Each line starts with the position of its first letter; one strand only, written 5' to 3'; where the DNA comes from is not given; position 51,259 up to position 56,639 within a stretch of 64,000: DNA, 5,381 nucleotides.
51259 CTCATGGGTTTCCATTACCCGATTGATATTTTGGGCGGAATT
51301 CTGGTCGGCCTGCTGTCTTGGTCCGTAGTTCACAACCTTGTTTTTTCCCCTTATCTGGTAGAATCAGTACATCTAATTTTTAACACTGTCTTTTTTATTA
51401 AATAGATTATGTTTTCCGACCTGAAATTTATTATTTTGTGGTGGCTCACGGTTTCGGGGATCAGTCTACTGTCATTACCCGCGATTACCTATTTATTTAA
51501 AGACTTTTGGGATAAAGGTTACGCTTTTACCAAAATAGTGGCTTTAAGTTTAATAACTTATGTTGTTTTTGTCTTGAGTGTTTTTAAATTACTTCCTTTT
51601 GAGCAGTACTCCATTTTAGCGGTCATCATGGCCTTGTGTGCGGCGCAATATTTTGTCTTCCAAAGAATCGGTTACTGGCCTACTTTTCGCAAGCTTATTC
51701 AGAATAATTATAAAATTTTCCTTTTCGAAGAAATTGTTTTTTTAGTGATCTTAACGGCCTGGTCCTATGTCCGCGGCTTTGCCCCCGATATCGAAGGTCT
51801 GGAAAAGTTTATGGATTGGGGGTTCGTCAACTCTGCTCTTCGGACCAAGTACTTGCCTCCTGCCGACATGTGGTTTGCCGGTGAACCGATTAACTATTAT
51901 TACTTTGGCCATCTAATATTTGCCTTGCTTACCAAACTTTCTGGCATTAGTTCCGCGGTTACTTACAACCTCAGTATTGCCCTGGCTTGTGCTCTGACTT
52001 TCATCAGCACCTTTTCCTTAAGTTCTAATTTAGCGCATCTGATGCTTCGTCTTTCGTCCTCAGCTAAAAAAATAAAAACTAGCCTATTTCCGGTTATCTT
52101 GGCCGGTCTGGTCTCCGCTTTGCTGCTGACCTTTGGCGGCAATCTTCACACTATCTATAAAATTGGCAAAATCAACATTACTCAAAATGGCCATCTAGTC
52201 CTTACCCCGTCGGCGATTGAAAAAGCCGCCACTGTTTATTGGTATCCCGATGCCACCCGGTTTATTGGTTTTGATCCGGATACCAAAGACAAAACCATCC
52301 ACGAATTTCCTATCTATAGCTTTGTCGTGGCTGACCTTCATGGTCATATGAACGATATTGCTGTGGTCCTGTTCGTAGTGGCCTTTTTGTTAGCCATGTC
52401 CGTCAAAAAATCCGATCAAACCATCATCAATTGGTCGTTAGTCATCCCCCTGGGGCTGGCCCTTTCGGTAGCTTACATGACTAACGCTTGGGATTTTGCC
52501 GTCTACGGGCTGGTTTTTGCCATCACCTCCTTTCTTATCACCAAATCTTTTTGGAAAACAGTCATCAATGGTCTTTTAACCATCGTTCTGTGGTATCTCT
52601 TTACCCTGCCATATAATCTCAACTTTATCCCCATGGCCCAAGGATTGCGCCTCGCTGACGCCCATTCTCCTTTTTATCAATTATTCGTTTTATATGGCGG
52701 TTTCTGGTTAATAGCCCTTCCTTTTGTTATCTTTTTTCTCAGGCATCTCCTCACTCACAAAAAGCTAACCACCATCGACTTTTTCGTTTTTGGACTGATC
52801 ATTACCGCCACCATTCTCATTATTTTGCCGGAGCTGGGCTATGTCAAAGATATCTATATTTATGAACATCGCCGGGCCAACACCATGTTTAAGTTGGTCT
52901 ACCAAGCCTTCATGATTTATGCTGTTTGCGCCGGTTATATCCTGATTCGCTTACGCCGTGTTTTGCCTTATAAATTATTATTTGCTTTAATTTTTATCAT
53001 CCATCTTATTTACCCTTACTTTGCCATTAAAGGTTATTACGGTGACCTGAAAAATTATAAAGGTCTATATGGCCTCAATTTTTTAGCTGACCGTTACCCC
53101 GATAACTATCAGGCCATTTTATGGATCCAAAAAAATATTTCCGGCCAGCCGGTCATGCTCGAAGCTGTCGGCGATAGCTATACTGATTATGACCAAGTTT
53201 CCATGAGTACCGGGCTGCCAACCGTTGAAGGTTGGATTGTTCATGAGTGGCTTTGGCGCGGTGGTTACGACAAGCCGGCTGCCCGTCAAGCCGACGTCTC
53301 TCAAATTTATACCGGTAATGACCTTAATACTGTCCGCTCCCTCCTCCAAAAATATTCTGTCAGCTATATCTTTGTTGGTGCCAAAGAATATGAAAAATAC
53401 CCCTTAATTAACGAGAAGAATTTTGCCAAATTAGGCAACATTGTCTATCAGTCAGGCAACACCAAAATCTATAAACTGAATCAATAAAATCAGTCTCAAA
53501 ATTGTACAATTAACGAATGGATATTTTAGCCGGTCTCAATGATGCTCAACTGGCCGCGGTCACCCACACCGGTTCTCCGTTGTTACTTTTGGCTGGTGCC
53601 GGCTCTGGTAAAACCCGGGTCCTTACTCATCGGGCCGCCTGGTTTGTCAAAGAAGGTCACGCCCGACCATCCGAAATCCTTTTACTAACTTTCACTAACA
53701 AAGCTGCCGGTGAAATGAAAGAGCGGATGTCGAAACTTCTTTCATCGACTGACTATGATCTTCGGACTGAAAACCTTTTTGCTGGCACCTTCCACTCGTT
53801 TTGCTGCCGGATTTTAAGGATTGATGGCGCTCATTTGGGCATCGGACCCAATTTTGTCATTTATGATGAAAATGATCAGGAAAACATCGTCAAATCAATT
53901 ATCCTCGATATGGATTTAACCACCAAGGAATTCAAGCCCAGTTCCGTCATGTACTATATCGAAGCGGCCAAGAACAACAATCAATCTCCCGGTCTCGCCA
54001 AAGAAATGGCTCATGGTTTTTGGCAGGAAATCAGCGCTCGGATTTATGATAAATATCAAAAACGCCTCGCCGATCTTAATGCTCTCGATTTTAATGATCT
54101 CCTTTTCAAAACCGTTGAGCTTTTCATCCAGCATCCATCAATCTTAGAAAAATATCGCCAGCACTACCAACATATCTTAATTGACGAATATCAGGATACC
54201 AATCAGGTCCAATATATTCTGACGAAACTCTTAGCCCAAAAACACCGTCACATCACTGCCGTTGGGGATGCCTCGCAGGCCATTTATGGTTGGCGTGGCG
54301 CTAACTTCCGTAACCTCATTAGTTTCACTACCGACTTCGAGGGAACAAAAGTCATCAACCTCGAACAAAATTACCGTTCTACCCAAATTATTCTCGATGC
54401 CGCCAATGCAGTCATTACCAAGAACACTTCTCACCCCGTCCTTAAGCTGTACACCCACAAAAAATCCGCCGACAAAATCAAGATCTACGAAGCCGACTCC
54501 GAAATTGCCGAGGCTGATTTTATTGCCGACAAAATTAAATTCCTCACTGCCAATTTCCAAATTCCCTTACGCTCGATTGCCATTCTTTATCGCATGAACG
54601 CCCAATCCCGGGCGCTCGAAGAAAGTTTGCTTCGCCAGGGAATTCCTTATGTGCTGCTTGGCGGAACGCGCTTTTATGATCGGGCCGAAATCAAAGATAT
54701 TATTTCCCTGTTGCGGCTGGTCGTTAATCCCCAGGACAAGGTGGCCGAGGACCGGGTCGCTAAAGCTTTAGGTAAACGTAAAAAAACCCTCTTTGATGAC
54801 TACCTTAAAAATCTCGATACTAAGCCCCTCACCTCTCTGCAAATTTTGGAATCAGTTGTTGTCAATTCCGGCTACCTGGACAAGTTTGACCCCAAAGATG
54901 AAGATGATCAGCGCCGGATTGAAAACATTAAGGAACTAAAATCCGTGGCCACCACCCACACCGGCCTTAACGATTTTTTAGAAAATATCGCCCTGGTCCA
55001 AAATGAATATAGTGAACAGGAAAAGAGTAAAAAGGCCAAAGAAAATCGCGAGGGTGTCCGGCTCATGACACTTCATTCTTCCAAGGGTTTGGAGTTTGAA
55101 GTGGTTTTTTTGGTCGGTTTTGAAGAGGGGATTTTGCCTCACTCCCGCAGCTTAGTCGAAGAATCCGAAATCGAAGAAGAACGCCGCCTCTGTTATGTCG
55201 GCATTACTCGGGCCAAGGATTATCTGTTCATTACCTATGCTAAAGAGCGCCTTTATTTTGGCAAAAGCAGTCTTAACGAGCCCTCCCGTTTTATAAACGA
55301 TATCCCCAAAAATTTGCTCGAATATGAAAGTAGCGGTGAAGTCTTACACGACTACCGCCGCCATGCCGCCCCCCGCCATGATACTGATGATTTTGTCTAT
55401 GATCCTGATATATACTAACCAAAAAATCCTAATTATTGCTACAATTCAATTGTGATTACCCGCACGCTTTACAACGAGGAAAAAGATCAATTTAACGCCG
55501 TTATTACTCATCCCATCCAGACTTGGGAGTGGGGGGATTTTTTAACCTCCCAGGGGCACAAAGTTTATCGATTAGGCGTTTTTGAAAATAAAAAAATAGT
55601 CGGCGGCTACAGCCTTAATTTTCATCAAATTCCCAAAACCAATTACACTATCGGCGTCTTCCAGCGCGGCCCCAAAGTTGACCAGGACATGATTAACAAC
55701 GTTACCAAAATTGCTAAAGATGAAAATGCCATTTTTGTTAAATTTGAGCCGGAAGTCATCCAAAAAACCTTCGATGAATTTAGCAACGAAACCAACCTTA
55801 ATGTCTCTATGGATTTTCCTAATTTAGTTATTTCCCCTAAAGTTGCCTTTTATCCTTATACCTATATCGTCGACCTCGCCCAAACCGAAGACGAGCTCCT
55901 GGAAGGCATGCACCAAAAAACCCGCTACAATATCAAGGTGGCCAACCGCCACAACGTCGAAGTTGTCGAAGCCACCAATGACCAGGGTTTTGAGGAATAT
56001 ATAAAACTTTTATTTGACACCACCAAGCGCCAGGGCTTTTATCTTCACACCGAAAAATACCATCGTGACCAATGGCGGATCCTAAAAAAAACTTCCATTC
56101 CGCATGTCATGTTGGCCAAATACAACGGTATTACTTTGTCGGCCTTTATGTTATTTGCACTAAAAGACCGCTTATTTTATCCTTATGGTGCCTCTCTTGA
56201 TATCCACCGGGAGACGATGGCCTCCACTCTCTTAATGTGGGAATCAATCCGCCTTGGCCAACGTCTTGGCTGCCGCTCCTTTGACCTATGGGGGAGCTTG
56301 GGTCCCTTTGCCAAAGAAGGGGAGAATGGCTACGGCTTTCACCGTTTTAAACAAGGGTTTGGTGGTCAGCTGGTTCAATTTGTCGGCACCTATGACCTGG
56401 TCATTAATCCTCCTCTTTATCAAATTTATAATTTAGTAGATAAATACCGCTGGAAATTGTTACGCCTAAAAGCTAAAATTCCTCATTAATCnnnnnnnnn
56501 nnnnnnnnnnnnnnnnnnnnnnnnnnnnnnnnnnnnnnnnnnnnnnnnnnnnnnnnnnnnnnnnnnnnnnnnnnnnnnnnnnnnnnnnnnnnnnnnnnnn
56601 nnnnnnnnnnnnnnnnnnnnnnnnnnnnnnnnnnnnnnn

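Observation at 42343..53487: Lipid-linked pentose (DPPR-type) donor pathway coupled to four GT-C-like glycosyltransferases in a CPR-like genome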

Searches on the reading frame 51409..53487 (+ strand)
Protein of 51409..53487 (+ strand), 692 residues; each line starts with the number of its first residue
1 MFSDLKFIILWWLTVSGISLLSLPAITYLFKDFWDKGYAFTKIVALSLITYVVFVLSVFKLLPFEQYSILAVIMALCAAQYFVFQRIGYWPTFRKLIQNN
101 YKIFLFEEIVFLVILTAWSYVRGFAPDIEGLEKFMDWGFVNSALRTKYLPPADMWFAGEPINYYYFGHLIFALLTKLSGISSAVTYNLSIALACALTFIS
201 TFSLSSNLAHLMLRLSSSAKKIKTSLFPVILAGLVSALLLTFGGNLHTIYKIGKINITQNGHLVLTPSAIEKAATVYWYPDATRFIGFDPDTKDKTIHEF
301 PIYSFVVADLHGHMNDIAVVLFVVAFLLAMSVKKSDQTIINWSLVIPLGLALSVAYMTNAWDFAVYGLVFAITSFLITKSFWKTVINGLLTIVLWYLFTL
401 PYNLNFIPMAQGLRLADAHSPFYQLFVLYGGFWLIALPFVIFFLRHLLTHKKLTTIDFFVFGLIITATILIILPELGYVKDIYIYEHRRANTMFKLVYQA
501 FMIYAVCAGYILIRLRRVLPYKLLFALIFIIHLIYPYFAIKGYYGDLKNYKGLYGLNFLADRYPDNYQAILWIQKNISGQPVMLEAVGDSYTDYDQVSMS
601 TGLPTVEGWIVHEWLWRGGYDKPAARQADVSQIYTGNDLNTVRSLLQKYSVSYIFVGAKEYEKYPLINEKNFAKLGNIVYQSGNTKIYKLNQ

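Call 3: search_protein_families(library=pfam, proteins=[window:51409-53487:+], max_evalue=0.01)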
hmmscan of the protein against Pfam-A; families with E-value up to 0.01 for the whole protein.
window:51409-53487:+ (692 aa): 1 family
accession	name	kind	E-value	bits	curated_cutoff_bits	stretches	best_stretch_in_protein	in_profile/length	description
PF10060.15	DUF2298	-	3.6e-92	310.3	27.8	2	48-446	1-389/488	Uncharacterized membrane protein (DUF2298)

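Call 4: search_protein_families(library=ncbifam, proteins=[window:51409-53487:+], max_evalue=0.01)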
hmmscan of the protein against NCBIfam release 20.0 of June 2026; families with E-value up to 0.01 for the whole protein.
window:51409-53487:+ (692 aa): 1 family
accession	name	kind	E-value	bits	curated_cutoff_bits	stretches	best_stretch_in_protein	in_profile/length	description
TIGR03662.1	Chlor_Arch_YYY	subfamily_domain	1.3e-142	477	300.25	2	7-464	4-448/727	chlor_Arch_YYY domain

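Call 11: search_solved_structures(query=window:51409-53487:+, max_evalue=1)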
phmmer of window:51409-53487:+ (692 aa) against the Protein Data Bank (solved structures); distinct sequences matched with E-value up to 1: 0.

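Call 35: find_homologous_proteins(query=window:51409-53487:+, max_evalue=0.001)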
Query window:51409-53487:+ (692 aa): 4662 proteins with E <= 0.001 among 8000 candidates; the best 120 are listed.
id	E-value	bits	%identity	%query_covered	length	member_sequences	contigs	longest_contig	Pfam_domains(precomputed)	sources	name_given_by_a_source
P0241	0.0e+0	1550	100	100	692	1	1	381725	PF10060.16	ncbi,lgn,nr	ncbi:DUF2298 domain-containing protein [Patescibacteria group bacterium]|nr:DUF2298 domain-containin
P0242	0.0e+0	1285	80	100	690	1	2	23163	PF10060.16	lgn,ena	-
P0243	0.0e+0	1162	73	100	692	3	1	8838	PF10060.16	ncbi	-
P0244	0.0e+0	1135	71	100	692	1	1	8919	PF10060.16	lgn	-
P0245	1.1e-288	978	62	100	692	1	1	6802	PF10060.16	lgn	-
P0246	3.0e-288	976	64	100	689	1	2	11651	PF10060.16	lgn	-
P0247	3.3e-288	976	63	100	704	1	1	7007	PF10060.16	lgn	-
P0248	7.7e-285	965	63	100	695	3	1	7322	PF10060.16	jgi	-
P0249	2.9e-284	963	63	100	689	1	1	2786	PF10060.16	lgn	-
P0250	2.4e-283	960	60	100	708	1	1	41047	PF10060.16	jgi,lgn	jgi:uncharacterized membrane protein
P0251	2.7e-283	960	63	100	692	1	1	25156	PF10060.16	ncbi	-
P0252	2.9e-283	960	62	100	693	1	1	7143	PF10060.16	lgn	-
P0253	4.6e-283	959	62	100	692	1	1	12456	PF10060.16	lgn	-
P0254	5.8e-283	959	62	100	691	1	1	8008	PF10060.16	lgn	-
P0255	6.3e-283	959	62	100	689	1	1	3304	PF10060.16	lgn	-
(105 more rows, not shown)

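Call 46: predict_structure(alignment_id=A2)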
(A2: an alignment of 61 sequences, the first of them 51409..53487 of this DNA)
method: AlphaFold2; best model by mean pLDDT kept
length: 692 residues; sequences in the alignment: 61
mean_pLDDT: 83.9   pTM: 0.89
mean pLDDT of the five models: 83.9, 83.0, 82.6, 82.3, 76.8
residues with pLDDT >= 90: 397; 70-90: 154; 50-70: 93; < 50: 48
segments of 3 or more residues with pLDDT < 50: 160-162, 280-310, 482-490
pLDDT, mean of each block of 10 residues (from residue 1): 92 97 96 96 96 93 95 97 97 97 96 92 63 75 89 59 73 96 91 92 97 75 80 95 82 90 92 75 43 41 42 69 96 86 94 78 85 95 96 92 58 55 68 93 96 95 95 69 42 72 94 95 95 76 66 87 94 94 82 82 81 59 84 96 94 95 95 97 97 82
secondary structure, 60 per line:
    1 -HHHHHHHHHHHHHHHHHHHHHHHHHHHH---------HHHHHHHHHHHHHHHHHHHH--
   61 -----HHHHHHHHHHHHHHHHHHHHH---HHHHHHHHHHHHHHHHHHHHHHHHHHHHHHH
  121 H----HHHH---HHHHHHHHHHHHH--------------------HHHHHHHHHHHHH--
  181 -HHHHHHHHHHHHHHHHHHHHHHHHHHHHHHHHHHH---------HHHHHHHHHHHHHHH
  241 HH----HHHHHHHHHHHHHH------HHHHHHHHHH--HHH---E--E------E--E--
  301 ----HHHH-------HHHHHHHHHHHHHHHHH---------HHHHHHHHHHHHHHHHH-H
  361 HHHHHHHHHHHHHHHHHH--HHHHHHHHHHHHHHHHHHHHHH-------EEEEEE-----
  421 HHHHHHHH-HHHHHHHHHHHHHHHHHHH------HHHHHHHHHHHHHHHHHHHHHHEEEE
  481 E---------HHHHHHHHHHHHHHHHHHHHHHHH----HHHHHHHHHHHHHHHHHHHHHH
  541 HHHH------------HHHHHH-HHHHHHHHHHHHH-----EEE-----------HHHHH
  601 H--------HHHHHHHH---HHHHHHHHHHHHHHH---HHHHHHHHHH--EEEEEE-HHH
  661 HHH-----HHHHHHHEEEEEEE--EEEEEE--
elements in order (helices of 4 or more, strands of 3 or more residues): H2-29 H39-58 H66-86 H90-121 H126-129 H133-145 H166-178 H182-216 H226-242 H247-260 H267-276 H305-308 H316-332 H342-358 H360-378 H381-402 E410-415 H421-428 H430-448 H455-476 E477-481 H491-514 H519-544 H557-562 H564-576 E582-584 H596-601 H610-617 H621-635 H639-648 E651-656 H658-663 H669-675 E676-682 E685-690

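Call 48: fold_search(model_id=the predicted structure, library=pdb)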
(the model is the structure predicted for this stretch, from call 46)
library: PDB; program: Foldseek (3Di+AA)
matches with E <= 10: 280; with E <= 0.001: 9
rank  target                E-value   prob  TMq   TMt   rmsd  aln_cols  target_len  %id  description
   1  7zlh_A                1.7e-07  1.00  0.35  0.36  12.8       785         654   12  Cryo-EM structure of C-mannosyltransferase CeDPY19, in apo state, bound to CMT2-Fab and anti-Fab nanobody (released 2023-01-11)
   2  7zli_A                1.5e-06  1.00  0.32  0.33  13.2       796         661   12  Cryo-EM structure of C-mannosyltransferase CeDPY19, in complex with Dol25-P-Man and bound to CMT2-Fab and anti-Fab nan (released 2023-01-11)
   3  8if8_B                2.9e-06  1.00  0.46  0.50  14.9       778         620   12  Arabinosyltransferase AftA (released 2023-05-31)
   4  7e9s_A                4.7e-06  1.00  0.31  0.26  18.8       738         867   10  Archaeal oligosaccharyltransferase AglB from Archaeoglobus fulgidus in complex with an inhibitory peptide and a dolich (released 2021-09-08)
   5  7zlg_A                6.3e-06  1.00  0.35  0.37  12.1       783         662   11  Cryo-EM structure of C-mannosyltransferase CeDPY19, in complex with acceptor peptide and bound to CMT2-Fab and anti-Fa (released 2023-01-11)
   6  8if8_C                1.9e-05  1.00  0.48  0.55  12.9       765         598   13  Arabinosyltransferase AftA (released 2023-05-31)
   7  5gmy_A                2.4e-05  1.00  0.29  0.25  19.5       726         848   11  Crystal structure of the Archaeoglobus fulgidus oligosaccharyltransferase (O29867_ARCFU) tethered with an acceptor pep (released 2017-02-01)
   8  3waj                  5.6e-05  1.00  0.30  0.27  19.3       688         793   12  Crystal structure of the Archaeoglobus fulgidus oligosaccharyltransferase (O29867_ARCFU) complex with Zn and sulfate (released 2013-10-30)
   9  3wak                  1.9e-04  1.00  0.30  0.25  19.1       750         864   11  Crystal structure of the Archaeoglobus fulgidus oligosaccharyltransferase (O29867_ARCFU) in the apo form (released 2013-10-30)
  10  3vu0_A                3.8e-02  1.00  0.13  0.51   6.5       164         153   12  Crystal structure of the C-terminal globular domain of oligosaccharyltransferase (AfAglB-S2, AF_0040, O30195_ARCFU) fr (released 2013-01-23)
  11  3vu0_B                1.1e-01  1.00  0.13  0.48   6.3       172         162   10  Crystal structure of the C-terminal globular domain of oligosaccharyltransferase (AfAglB-S2, AF_0040, O30195_ARCFU) fr (released 2013-01-23)
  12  3vu0_C                1.4e-01  1.00  0.13  0.50   6.5       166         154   10  Crystal structure of the C-terminal globular domain of oligosaccharyltransferase (AfAglB-S2, AF_0040, O30195_ARCFU) fr (released 2013-01-23)
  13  8wrd_A                1.7e-01  0.11  0.09  0.13  26.2       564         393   11  Human VMAT2 in the apo state (released 2024-09-25)
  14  8tgk_A                2.5e-01  0.09  0.10  0.14  24.0       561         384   11  VMAT1 dimer with histamine and reserpine (released 2024-03-20)
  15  3vgp                  2.6e-01  0.98  0.11  0.41   7.1       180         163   11  Crystal structure of the C-terminal globular domain of oligosaccharyltransferase (AF_0329) from Archaeoglobus fulgidus (released 2012-07-04)
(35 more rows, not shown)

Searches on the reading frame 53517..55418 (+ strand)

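Call 3: search_protein_families(library=pfam, proteins=[window:53517-55418:+], max_evalue=0.01)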
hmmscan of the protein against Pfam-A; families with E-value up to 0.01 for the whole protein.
window:53517-55418:+ (633 aa): 7 families
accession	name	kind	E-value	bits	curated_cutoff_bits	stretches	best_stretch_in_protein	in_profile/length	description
PF00580.27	UvrD-helicase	-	1.7e-86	290.7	23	1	7-274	1-270/271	UvrD/REP helicase N-terminal domain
PF13361.12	UvrD_C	-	7.7e-64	216.7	25.6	2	280-419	1-139/350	UvrD-like helicase C-terminal domain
PF13245.12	AAA_19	-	7.6e-24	84.8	25.1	1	13-258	3-132/134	AAA domain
PF13538.12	UvrD_C_2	-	6.7e-09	35.9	27.4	1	514-572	2-51/52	UvrD-like helicase C-terminal domain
PF13604.12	AAA_30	-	4.3e-08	33.5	27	1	7-72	2-67/191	AAA domain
PF01443.25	Viral_helicase1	-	1.5e-05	25.3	21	0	505-572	168-226/228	Viral superfamily 1 RNA helicase core domain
PF13087.12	AAA_12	-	0.00049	20.2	27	0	496-572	116-190/195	AAA domain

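Call 4: search_protein_families(library=ncbifam, proteins=[window:53517-55418:+], max_evalue=0.01)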
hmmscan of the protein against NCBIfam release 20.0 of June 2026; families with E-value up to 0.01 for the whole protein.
window:53517-55418:+ (633 aa): 19 families
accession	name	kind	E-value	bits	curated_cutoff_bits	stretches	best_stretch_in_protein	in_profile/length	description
TIGR01073.1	pcrA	equivalog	3.7e-210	700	911.2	2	4-415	2-408/725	DNA helicase PcrA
NF008743.0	PRK11773.1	equivalog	3e-170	568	965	2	2-415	5-411/720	DNA helicase II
TIGR01075.1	uvrD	equivalog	8.8e-167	556.5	1144.45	2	3-416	1-407/715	DNA helicase II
TIGR01074.1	rep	equivalog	5.1e-157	524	951.45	2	7-414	2-404/668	DNA helicase Rep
NF008172.0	PRK10919.1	equivalog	1.2e-118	397.2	1168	2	7-415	3-406/673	DNA helicase Rep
TIGR02785.1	addA_Gpos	equivalog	3.1e-54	184.3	707.65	4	170-301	338-481/1234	helicase-exonuclease AddAB subunit AddA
NF008276.0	PRK11054.1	equivalog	1.2e-49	169.5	543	3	6-101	196-284/684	DNA helicase IV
NF010485.0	PRK13909.1-2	equivalog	1.2e-42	146.1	650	2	176-532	287-629/909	RecB-like helicase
TIGR00609.1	recB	equivalog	8.1e-42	143.4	696.05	4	149-305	306-460/1175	exodeoxyribonuclease V subunit beta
NF010487.0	PRK13909.1-4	equivalog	3.1e-37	128.3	759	2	186-532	294-629/924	RecB-like helicase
TIGR02784.1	addA_alphas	equivalog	2.3e-36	125.6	860.75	4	171-305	342-498/1138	double-strand break repair helicase AddA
NF010484.0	PRK13909.1-1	equivalog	8e-18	63.6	1074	2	23-75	9-60/945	RecB-like helicase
NF010486.0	PRK13909.1-3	equivalog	1.8e-17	62.7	1109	2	186-325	298-448/921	RecB-like helicase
NF041464.1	HelD_BACSU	equivalog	9e-15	53.6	419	1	161-374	499-696/779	RNA polymerase recycling motor HelD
NF008128.0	PRK10876.1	equivalog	2.9e-13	48.4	1697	1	188-303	347-464/1181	exodeoxyribonuclease V subunit beta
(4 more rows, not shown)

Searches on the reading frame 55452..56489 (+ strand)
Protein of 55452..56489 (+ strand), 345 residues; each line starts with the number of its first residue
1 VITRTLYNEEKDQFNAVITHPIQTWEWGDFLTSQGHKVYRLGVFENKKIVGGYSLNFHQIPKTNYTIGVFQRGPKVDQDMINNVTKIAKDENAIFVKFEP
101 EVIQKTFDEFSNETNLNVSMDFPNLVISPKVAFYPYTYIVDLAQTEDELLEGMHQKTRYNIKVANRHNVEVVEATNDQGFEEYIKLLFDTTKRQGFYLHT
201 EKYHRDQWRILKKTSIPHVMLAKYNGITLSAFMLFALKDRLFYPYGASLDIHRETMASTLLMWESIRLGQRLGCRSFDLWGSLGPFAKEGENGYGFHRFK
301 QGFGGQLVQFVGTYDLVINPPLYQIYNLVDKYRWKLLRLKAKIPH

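Call 27: search_protein_families(library=pfam, proteins=[window:55452-56489:+], max_evalue=0.1)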
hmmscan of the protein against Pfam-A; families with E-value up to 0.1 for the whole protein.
window:55452-56489:+ (345 aa): 4 families
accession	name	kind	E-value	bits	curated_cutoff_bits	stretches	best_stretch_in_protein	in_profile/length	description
PF02388.22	FemAB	-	8.6e-31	107.6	24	2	12-223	7-237/406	FemAB family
PF13480.13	Acetyltransf_6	-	1.9e-07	31.8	22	1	156-281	2-136/143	Acetyltransferase (GNAT) domain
PF19336.4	DUF5921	-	0.011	16.2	27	0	322-344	17-38/78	Domain of unknown function (DUF5921)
PF00061.29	Lipocalin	-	0.05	14.2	23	0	32-92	74-132/145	Lipocalin / cytosolic fatty-acid binding protein family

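Call 79: search_protein_families(library=ncbifam, proteins=[window:55452-56489:+], max_evalue=0.001)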
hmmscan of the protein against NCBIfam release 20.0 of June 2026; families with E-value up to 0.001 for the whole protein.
window:55452-56489:+ (345 aa): 2 families
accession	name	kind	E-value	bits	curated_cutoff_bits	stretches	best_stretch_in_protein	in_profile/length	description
TIGR03019.1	pepcterm_femAB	equivalog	6.1e-09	35.4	260.35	1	137-333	120-304/330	FemAB family XrtA/PEP-CTERM system-associated protein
NF047883.1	UAcmpLyAlTFemX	equivalog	5.6e-07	29.2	500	1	79-324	90-333/337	UDP-N-acetylmuramoylpentapeptide-lysine N(6)-alanyltransferase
